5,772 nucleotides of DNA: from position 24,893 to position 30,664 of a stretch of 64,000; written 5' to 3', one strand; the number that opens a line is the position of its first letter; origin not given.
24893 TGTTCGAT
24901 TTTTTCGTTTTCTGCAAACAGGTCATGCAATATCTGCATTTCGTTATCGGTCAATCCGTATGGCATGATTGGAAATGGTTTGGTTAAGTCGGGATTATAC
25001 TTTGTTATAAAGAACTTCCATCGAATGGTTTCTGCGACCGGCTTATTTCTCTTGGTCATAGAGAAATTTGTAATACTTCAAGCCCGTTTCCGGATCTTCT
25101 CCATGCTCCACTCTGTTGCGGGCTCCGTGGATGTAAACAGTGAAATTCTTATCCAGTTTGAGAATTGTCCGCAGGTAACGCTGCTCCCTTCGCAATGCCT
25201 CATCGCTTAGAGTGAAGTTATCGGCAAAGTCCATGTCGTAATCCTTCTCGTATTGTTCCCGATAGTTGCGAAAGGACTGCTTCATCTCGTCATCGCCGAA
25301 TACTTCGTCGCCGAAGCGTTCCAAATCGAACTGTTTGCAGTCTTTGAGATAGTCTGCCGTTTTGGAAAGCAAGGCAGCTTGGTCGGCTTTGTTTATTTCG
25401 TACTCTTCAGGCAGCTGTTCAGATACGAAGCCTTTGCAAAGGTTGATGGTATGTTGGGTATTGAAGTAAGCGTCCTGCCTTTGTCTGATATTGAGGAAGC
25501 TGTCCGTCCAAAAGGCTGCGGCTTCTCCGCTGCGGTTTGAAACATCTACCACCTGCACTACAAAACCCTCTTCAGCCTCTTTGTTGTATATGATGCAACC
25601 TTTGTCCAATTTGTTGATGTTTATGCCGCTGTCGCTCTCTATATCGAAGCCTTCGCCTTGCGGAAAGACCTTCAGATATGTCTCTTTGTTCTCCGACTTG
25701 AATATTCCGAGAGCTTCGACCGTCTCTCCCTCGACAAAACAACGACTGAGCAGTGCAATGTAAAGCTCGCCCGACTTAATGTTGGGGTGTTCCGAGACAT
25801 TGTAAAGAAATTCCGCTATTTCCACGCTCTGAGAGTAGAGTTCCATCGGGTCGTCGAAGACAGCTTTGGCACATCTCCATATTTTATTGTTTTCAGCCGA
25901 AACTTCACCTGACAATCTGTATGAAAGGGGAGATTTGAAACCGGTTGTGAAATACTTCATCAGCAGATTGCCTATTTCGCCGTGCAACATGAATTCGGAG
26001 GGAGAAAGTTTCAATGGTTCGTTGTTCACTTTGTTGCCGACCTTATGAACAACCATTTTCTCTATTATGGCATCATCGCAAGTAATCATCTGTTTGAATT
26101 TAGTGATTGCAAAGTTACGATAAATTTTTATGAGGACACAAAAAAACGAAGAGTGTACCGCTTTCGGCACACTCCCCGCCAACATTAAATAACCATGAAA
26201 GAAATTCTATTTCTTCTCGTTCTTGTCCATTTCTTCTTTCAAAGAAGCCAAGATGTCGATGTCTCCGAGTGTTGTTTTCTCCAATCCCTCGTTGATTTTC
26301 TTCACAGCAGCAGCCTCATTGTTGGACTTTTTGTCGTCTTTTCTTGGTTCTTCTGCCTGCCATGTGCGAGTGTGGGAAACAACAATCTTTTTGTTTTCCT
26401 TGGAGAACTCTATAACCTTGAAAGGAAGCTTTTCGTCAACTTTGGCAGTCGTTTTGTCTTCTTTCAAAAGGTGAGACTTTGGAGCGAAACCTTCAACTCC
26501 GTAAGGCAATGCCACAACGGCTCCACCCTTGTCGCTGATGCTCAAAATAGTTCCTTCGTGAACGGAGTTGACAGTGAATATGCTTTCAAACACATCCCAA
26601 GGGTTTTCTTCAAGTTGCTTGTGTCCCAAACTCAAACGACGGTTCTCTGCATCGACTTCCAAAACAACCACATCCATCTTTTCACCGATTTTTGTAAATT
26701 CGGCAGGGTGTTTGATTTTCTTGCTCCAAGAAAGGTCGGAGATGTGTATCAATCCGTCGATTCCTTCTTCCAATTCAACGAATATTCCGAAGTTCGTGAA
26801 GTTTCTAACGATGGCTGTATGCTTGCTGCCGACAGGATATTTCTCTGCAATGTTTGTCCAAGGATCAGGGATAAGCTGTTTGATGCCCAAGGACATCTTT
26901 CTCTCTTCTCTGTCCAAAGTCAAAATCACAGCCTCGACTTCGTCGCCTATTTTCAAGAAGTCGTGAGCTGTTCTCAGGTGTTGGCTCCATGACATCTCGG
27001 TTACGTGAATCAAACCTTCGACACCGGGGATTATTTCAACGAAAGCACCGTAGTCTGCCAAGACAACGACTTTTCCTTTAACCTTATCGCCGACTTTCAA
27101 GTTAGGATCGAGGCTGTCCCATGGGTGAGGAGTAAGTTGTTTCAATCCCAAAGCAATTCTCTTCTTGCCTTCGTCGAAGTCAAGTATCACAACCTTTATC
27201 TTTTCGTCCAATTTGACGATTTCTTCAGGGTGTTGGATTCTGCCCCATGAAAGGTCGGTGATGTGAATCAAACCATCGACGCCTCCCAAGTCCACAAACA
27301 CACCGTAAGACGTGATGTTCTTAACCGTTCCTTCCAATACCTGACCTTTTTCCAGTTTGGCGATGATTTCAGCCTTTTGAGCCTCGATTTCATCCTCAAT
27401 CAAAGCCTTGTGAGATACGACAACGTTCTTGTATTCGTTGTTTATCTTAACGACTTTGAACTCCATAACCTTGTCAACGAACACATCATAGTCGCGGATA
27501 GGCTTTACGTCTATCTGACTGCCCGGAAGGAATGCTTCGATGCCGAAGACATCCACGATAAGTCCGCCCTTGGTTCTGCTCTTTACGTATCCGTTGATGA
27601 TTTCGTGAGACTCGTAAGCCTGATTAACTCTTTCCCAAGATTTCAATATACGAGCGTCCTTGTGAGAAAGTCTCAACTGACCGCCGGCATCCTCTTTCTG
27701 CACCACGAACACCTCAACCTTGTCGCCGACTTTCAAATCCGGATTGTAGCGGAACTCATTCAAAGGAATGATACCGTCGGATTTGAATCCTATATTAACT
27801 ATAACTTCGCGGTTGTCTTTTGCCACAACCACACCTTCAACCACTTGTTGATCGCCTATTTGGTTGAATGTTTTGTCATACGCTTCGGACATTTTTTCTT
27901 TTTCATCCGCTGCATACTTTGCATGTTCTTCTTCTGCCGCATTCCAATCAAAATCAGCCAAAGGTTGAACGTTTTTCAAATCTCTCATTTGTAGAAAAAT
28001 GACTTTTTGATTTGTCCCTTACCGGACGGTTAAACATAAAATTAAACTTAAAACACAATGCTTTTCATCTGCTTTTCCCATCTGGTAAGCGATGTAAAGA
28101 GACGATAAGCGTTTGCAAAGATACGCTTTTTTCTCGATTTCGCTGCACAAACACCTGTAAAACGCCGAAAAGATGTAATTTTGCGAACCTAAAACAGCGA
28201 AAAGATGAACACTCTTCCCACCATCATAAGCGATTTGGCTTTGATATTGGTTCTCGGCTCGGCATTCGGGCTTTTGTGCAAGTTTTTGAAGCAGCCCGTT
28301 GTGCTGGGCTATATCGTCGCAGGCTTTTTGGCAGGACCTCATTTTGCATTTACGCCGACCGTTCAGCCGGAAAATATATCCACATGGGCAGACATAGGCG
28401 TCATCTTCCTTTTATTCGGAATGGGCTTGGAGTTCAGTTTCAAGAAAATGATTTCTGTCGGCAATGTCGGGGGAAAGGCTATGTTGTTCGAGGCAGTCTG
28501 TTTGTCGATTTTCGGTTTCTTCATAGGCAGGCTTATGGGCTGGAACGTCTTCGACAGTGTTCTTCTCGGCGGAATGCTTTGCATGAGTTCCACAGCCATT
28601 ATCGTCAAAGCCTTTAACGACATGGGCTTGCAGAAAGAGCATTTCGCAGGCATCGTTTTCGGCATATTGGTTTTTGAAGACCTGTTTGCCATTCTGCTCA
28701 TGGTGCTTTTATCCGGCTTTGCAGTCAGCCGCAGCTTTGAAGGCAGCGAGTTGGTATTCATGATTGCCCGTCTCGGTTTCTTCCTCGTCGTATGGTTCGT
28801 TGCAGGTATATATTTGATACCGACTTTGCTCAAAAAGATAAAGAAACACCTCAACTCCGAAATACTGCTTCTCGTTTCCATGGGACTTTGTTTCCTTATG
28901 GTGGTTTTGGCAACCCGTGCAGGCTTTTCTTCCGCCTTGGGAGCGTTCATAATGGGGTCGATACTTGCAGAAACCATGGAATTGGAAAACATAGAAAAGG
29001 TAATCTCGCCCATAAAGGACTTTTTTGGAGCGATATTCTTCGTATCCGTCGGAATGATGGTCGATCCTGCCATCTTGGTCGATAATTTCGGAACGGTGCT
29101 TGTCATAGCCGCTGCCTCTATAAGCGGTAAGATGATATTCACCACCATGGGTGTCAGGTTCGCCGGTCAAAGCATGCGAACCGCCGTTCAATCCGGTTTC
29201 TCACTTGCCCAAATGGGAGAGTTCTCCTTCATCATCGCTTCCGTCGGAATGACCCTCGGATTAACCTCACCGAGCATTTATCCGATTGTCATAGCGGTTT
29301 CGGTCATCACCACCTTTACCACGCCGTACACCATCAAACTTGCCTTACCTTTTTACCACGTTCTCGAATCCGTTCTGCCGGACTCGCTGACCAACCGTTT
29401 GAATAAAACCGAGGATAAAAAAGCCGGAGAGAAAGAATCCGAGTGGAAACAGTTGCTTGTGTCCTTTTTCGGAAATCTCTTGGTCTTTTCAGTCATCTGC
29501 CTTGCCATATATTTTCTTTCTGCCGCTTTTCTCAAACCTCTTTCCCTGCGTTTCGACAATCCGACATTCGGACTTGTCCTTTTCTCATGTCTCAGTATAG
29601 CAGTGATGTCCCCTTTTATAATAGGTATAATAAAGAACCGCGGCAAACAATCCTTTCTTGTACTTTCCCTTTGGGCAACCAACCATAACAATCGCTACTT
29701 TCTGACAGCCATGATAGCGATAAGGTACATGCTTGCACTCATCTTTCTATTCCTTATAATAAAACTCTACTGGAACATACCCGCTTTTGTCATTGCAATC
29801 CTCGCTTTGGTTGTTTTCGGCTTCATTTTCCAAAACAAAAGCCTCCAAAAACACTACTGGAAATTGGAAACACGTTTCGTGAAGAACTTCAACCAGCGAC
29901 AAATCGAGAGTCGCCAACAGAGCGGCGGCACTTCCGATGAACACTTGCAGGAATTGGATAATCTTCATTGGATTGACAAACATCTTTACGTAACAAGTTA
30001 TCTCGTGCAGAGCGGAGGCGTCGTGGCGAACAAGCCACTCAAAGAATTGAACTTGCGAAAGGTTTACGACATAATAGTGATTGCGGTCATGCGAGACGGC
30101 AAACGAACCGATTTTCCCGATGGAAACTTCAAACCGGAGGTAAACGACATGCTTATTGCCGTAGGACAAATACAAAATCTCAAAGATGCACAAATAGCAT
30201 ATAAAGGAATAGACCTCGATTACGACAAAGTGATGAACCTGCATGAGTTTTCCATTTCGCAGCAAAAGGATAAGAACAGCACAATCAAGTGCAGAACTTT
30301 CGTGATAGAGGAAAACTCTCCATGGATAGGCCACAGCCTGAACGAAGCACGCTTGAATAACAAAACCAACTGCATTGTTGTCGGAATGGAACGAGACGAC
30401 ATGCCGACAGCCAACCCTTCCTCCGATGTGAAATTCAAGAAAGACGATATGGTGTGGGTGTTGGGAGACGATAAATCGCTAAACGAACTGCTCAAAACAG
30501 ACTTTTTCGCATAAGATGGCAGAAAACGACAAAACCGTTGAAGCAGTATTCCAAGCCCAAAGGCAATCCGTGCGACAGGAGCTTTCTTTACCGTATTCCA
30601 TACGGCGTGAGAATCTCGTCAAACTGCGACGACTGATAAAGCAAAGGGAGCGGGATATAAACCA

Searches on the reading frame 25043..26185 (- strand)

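Call 36: search_protein_families(library=pfam, proteins=[window:25043-26185:-], max_evalue=0.0001)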
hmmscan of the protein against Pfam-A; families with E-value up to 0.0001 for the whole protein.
window:25043-26185:- (380 aa): 1 family
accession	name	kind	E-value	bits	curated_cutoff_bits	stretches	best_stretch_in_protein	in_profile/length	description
PF04245.18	NA37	-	1.1e-31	110.9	24.6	1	45-356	1-305/325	37-kD nucleoid-associated bacterial protein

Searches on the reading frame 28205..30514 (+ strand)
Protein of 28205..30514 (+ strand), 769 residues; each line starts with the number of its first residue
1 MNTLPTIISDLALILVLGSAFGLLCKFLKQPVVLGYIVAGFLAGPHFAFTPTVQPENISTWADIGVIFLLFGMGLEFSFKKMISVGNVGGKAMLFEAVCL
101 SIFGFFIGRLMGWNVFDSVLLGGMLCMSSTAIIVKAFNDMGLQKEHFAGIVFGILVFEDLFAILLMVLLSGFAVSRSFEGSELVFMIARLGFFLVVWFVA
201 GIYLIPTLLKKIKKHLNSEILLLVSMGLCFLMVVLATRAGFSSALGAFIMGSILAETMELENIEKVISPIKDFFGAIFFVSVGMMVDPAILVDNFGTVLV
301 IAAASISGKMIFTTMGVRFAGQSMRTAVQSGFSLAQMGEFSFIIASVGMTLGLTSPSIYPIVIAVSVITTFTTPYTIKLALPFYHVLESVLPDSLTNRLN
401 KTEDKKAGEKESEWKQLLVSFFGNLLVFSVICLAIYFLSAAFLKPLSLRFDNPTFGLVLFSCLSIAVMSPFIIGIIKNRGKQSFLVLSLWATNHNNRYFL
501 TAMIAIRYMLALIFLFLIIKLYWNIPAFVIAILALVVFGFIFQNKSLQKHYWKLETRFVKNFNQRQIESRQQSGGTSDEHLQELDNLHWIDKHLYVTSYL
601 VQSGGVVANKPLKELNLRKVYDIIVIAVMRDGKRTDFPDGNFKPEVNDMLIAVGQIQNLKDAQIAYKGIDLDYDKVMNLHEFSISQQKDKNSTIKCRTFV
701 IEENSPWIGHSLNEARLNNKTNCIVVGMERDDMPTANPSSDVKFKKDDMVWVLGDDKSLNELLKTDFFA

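Call 36: search_protein_families(library=pfam, proteins=[window:28205-30514:+], max_evalue=0.0001)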
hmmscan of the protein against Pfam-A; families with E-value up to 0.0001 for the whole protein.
window:28205-30514:+ (769 aa): 2 families
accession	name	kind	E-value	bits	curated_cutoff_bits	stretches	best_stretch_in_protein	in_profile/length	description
PF00999.27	Na_H_Exchanger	-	3.1e-54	184.7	26.2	1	16-378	5-370/375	Sodium/hydrogen exchanger, transmembrane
PF02080.26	TrkA_C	-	7.6e-24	83.8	27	2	698-764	3-68/71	TrkA-C domain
